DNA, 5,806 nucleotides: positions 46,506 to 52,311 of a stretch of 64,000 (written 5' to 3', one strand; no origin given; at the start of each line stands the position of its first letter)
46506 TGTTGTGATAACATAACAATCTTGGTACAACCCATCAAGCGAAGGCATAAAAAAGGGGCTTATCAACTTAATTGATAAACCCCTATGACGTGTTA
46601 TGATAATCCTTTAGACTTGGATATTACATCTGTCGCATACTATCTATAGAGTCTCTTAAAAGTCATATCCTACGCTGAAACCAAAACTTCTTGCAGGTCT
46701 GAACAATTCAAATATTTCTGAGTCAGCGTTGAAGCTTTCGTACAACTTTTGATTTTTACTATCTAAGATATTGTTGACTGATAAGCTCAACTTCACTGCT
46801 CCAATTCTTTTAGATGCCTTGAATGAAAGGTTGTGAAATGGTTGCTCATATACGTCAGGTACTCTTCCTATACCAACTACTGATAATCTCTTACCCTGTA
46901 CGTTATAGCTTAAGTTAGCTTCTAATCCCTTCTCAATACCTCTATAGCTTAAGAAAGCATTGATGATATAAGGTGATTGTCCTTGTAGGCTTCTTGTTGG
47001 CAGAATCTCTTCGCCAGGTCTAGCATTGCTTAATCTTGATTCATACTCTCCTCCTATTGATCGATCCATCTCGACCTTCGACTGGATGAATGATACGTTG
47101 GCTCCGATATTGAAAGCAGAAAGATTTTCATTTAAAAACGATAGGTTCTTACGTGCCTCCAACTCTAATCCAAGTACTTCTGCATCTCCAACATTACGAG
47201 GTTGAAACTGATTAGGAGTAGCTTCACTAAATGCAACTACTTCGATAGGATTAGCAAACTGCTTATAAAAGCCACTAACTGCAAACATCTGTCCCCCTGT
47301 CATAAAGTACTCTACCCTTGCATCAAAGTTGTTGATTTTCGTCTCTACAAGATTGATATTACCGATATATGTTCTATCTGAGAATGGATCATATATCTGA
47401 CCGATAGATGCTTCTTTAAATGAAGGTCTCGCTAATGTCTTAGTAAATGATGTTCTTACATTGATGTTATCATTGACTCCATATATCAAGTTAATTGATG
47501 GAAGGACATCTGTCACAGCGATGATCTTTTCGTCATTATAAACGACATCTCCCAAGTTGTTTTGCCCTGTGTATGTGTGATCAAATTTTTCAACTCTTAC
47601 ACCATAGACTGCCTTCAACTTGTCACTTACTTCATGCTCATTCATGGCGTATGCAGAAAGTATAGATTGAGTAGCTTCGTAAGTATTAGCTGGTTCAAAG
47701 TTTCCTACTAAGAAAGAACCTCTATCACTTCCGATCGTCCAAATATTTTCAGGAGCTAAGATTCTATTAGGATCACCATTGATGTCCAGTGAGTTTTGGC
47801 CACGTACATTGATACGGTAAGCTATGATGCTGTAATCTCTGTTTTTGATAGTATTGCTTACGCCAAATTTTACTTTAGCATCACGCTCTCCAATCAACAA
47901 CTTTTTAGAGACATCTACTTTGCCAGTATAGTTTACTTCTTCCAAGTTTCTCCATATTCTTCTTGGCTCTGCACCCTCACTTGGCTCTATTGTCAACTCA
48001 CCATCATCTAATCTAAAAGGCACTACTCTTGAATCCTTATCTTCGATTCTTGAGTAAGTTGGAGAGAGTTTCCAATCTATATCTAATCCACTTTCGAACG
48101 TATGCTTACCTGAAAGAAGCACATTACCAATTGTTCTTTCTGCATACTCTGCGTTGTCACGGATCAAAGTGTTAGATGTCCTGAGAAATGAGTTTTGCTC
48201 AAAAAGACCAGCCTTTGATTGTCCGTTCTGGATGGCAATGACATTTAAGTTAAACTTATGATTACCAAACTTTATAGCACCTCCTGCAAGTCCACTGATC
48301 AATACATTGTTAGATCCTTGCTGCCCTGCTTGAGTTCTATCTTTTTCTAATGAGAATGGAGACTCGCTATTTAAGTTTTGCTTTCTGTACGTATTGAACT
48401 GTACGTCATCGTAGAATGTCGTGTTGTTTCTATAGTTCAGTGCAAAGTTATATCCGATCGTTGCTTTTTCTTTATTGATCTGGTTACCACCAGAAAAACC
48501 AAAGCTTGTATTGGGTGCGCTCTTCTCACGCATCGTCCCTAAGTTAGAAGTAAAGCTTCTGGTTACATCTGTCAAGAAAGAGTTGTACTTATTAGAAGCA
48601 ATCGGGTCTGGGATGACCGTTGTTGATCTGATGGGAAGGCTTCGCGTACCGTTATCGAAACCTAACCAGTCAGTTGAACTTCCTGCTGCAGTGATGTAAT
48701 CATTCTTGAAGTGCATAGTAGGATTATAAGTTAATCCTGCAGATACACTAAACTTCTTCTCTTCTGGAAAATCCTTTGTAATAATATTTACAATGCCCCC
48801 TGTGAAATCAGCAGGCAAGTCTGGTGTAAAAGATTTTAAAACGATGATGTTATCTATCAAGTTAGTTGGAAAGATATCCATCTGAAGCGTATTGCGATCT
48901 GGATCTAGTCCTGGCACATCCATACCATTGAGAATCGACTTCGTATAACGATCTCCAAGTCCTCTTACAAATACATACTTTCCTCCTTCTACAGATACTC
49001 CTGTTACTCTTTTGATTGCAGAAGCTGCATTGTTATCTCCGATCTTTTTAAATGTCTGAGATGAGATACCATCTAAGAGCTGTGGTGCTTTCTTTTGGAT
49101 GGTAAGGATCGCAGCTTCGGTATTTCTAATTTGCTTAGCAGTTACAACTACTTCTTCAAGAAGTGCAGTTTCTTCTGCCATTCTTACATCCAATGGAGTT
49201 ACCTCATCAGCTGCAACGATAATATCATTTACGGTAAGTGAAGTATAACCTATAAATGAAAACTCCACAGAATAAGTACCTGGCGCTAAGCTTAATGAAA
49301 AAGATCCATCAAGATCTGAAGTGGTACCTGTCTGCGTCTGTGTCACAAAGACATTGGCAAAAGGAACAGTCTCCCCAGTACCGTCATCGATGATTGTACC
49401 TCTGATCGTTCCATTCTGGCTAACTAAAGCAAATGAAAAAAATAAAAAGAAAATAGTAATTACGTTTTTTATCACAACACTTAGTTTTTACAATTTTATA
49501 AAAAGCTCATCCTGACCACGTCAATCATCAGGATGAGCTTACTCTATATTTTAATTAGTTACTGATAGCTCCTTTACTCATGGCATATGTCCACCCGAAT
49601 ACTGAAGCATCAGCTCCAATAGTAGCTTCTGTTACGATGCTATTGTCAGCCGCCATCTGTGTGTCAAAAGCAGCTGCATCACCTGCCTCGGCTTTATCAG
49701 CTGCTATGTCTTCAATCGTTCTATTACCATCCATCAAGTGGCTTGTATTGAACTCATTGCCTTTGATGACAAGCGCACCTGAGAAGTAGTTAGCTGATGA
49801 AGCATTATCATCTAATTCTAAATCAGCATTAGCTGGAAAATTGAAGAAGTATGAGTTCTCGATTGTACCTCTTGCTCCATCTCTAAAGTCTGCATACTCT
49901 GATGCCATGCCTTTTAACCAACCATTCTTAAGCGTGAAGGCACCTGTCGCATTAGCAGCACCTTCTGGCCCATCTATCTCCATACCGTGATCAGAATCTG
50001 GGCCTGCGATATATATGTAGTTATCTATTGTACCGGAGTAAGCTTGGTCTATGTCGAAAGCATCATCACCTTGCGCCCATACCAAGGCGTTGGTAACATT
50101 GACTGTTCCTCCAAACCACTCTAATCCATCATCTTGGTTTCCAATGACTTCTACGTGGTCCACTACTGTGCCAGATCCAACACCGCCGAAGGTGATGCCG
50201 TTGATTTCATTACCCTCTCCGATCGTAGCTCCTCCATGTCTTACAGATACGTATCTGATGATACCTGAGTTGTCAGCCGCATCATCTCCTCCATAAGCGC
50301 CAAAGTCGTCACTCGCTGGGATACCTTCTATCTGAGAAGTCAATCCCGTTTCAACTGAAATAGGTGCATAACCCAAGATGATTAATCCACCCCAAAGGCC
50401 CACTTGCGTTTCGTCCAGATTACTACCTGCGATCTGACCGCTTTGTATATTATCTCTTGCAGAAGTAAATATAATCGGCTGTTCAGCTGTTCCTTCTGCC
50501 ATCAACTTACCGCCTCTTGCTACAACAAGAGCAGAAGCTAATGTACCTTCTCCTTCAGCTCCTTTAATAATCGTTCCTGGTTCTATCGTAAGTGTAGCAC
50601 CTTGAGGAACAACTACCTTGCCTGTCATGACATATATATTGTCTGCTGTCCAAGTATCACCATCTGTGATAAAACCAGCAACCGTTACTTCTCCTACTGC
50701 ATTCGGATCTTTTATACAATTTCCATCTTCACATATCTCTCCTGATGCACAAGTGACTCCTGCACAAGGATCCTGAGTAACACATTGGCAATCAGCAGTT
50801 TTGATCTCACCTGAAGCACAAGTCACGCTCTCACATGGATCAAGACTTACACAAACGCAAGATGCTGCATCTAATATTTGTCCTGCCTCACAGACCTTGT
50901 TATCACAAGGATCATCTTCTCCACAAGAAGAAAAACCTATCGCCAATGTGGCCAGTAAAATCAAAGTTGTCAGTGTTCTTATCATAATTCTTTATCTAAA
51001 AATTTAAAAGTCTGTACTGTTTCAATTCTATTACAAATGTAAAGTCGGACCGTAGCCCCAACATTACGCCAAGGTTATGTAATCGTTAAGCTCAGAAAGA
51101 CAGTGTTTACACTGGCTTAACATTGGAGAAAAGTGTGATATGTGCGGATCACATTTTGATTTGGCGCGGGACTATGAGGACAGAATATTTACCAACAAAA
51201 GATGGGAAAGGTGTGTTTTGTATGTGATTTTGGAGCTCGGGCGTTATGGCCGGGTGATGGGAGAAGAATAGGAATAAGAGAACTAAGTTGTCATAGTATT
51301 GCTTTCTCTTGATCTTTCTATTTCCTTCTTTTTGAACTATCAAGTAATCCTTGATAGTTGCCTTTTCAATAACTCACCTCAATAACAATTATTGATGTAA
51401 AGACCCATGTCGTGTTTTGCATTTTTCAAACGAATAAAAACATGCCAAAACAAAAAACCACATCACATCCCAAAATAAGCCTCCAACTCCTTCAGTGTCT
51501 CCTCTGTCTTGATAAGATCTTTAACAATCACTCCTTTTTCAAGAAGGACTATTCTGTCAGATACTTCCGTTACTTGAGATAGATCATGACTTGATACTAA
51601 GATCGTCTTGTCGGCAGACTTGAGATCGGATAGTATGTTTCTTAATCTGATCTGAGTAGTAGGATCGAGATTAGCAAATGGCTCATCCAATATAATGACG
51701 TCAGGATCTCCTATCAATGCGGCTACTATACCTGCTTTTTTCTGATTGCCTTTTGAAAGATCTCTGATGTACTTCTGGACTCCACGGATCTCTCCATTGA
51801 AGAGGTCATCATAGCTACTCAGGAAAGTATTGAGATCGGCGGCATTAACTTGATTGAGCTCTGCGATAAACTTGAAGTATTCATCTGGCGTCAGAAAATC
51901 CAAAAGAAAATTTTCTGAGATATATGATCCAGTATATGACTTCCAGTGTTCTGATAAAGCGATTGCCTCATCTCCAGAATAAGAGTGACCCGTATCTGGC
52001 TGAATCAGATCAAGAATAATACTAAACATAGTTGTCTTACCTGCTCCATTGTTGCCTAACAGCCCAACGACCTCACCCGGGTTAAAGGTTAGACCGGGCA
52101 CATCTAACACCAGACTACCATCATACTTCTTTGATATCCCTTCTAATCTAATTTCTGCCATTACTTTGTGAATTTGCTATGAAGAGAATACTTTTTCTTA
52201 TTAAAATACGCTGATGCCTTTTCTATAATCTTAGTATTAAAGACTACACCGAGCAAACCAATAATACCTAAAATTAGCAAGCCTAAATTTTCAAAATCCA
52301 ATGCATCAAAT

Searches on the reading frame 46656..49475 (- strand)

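Call 48: search_protein_families(library=pfam, proteins=[window:46656-49475:-], max_evalue=0.00001)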
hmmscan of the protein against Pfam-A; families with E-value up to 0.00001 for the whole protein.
window:46656-49475:- (939 aa): 4 families
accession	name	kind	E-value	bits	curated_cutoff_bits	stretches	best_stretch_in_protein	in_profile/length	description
PF00593.30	TonB_dep_Rec_b-barrel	-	3.2e-30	106.8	27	1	429-903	42-436/436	TonB dependent receptor-like, beta-barrel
PF13715.12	CarbopepD_reg_2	-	9.5e-21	74.1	32.2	1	24-111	1-88/88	CarboxypepD_reg-like domain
PF13620.12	CarboxypepD_reg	-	1.6e-17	64.1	32.3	1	23-99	1-81/82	Carboxypeptidase regulatory-like domain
PF07715.20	Plug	-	1.2e-09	39.1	23.9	1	128-219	3-98/107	TonB-dependent Receptor Plug Domain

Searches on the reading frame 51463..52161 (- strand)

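Call 83: search_protein_families(library=pfam, proteins=[window:51463-52161:-], max_evalue=0.00001)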
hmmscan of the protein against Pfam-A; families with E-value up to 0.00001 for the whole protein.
window:51463-52161:- (232 aa): 2 families
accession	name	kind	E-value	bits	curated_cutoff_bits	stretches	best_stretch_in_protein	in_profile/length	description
PF00005.33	ABC_tran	-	9.7e-21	75.3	25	1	24-163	6-137/137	ABC transporter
PF13304.12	AAA_21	-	8.9e-15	56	27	1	132-194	235-300/304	AAA domain, putative AbiEii toxin, Type IV TA system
